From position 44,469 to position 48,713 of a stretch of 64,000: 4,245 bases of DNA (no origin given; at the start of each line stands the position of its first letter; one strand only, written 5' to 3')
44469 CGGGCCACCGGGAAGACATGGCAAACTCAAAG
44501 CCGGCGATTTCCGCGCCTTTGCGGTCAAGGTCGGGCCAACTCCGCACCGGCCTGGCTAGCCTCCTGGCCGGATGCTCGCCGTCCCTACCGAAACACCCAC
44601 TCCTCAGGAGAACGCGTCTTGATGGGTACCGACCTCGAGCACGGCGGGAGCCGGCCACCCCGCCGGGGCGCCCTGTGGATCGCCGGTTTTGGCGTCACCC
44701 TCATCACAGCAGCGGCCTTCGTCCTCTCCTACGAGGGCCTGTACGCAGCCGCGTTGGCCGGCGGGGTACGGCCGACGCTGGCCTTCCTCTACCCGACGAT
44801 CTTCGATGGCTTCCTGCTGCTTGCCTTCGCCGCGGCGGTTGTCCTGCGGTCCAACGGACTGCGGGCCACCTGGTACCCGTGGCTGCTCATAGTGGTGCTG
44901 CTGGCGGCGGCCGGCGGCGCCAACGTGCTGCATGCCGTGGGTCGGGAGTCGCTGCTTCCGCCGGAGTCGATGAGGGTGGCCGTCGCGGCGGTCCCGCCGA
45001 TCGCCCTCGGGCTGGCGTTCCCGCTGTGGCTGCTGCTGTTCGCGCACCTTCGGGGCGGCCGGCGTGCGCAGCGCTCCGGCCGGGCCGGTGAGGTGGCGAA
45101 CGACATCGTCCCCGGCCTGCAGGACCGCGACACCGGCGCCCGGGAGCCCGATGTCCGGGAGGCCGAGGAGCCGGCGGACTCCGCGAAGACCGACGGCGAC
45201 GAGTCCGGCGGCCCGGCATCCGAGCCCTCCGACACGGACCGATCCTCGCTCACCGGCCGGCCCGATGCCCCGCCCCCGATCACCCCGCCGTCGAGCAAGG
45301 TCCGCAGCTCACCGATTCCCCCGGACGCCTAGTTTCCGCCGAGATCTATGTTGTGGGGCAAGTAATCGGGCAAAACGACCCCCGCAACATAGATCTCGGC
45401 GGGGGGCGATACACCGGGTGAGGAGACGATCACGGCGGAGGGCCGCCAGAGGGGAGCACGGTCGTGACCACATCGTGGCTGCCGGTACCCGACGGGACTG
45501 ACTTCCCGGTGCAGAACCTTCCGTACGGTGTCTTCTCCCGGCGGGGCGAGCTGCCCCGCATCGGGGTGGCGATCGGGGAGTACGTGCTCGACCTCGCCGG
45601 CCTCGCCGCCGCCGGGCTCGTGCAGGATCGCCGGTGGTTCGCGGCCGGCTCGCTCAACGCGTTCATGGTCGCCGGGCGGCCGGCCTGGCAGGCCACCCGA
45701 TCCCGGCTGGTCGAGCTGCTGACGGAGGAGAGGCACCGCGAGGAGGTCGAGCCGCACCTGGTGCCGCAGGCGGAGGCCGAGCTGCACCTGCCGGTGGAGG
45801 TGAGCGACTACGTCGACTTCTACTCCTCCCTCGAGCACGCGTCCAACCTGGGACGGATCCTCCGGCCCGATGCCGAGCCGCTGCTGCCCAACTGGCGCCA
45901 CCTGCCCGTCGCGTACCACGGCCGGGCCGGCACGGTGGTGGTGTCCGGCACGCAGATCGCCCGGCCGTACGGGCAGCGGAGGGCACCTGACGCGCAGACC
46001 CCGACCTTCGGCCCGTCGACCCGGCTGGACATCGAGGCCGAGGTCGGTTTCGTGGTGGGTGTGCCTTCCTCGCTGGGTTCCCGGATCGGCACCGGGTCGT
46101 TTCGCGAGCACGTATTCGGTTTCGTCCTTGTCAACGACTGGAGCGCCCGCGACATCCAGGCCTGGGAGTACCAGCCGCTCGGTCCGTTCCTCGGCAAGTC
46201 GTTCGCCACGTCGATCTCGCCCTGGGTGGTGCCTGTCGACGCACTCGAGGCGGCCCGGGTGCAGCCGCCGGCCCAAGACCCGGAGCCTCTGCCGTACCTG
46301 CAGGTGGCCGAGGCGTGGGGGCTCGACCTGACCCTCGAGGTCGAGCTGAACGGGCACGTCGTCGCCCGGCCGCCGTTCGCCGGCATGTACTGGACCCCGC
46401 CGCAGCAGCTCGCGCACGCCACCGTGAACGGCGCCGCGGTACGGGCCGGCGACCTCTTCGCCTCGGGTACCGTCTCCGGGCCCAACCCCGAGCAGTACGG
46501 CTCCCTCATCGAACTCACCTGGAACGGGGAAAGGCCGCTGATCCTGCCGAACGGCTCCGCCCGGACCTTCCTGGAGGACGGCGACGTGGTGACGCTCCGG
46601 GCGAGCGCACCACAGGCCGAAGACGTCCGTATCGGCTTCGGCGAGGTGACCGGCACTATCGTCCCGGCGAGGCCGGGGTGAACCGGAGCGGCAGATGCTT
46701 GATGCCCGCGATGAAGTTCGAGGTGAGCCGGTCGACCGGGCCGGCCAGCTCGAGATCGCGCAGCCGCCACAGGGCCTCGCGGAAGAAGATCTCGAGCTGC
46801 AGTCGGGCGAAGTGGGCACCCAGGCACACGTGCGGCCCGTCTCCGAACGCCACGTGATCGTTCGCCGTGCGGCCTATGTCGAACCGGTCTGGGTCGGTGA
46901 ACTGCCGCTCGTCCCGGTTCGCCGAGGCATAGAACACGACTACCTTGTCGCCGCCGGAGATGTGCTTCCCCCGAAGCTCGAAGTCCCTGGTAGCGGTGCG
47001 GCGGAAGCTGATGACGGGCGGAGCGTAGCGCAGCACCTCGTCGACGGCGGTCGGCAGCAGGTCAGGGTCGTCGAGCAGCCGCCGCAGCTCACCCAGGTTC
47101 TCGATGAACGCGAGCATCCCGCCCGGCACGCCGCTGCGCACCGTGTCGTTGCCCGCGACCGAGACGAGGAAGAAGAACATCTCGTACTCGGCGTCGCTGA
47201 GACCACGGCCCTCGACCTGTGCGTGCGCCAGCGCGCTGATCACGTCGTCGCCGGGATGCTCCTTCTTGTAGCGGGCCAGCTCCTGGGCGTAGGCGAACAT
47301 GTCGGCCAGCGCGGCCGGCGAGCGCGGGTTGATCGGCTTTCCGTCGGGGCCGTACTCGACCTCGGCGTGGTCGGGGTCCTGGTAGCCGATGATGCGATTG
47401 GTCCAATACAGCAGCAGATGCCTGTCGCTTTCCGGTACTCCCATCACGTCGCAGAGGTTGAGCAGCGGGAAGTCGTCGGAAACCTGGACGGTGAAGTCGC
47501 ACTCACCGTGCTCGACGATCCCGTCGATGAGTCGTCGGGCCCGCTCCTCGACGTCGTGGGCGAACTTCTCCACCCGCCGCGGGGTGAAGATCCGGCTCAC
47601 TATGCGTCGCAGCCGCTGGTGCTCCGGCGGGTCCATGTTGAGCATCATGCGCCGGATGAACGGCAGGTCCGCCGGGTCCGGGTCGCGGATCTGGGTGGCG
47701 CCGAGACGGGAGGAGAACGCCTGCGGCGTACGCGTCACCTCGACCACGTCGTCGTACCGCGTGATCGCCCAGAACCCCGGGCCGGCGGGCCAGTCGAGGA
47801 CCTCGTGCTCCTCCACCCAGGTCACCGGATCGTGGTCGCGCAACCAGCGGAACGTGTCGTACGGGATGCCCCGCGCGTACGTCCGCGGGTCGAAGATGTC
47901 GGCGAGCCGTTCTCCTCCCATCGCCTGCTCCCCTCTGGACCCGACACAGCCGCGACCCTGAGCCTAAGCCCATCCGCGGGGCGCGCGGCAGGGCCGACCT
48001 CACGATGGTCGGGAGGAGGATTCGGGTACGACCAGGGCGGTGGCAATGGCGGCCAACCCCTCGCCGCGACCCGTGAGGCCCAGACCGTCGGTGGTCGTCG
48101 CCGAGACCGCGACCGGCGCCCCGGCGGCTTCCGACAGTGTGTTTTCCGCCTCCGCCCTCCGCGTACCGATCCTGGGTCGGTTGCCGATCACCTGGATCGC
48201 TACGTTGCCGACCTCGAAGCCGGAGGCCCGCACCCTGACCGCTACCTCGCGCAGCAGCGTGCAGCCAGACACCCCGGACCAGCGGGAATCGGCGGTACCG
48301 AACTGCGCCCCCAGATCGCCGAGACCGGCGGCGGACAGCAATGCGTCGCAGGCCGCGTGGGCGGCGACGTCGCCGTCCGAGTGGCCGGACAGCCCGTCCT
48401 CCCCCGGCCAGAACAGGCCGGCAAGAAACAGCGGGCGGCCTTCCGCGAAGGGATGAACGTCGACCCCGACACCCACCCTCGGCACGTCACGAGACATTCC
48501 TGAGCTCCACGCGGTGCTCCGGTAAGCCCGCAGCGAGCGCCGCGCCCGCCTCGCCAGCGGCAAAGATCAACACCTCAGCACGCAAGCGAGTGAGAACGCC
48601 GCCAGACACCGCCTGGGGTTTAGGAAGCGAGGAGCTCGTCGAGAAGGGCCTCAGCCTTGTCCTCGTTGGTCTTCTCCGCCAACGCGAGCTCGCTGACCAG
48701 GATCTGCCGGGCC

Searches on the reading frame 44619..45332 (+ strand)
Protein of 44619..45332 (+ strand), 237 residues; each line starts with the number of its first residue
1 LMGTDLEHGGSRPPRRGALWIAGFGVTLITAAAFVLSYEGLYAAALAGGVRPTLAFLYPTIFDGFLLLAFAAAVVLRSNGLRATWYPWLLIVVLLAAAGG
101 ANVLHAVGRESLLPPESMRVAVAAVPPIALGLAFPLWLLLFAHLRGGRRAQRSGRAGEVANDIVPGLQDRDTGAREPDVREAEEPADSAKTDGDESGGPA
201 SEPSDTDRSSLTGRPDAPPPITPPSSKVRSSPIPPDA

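Call 84: search_protein_families(library=pfam, proteins=[window:44619-45332:+], max_evalue=0.00001)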
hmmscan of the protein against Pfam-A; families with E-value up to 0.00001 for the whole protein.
window:44619-45332:+ (237 aa): 1 family
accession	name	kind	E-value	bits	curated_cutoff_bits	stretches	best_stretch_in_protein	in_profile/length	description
PF10935.13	DUF2637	-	9.4e-10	39.1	22.8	1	21-140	2-112/161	Protein of unknown function (DUF2637)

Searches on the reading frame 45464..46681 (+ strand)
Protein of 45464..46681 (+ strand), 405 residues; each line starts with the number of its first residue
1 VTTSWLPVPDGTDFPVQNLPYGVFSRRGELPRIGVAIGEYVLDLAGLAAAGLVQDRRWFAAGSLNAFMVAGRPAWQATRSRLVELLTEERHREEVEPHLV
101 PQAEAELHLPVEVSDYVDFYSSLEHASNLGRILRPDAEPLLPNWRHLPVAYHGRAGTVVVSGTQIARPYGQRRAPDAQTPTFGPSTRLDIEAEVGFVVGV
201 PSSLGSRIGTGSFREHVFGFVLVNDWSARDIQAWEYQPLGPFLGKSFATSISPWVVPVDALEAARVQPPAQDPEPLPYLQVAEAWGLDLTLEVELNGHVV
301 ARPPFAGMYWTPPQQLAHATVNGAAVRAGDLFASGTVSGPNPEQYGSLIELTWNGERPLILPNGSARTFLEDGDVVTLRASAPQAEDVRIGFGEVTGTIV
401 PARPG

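Call 84: search_protein_families(library=pfam, proteins=[window:45464-46681:+], max_evalue=0.00001)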
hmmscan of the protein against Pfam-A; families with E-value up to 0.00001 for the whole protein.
window:45464-46681:+ (405 aa): 2 families
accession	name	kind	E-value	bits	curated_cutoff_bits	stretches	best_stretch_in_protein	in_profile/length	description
PF01557.24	FAA_hydrolase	-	2.4e-37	129.1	23.9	1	118-399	5-213/214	Fumarylacetoacetate (FAA) hydrolase C-terminal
PF09298.16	FAA_hydrolase_N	-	2.2e-26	92.5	25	1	17-110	1-105/105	Fumarylacetoacetase N-terminal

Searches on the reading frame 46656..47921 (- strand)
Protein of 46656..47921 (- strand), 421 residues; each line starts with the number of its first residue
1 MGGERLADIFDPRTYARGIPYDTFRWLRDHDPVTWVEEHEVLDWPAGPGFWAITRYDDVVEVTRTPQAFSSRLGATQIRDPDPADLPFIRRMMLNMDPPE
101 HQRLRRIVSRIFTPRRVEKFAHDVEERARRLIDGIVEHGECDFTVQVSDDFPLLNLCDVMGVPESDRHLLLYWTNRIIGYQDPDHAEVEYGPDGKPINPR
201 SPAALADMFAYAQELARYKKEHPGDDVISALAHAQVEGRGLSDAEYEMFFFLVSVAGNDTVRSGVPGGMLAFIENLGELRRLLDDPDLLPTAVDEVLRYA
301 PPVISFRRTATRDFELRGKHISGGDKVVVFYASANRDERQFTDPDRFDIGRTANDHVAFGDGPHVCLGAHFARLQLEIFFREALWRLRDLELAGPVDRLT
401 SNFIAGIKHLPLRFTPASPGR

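Call 84: search_protein_families(library=pfam, proteins=[window:46656-47921:-], max_evalue=0.00001)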
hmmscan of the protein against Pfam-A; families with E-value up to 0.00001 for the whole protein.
window:46656-47921:- (421 aa): 1 family
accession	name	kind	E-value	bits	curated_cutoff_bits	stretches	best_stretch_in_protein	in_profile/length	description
PF00067.27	p450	-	1.7e-24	86.9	22.8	1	288-384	323-429/462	Cytochrome P450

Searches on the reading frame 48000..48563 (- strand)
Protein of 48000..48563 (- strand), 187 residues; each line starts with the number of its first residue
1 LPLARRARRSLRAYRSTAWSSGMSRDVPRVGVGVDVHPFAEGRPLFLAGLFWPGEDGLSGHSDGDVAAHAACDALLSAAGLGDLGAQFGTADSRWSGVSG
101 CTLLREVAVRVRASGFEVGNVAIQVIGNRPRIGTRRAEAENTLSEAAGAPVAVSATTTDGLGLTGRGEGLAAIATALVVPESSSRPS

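Call 84: search_protein_families(library=pfam, proteins=[window:48000-48563:-], max_evalue=0.00001)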
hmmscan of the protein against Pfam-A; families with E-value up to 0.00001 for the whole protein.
window:48000-48563:- (187 aa): 1 family
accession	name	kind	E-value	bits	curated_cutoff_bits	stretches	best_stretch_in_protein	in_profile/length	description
PF02542.21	YgbB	-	2e-51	174.9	26.7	1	29-178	2-154/155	YgbB family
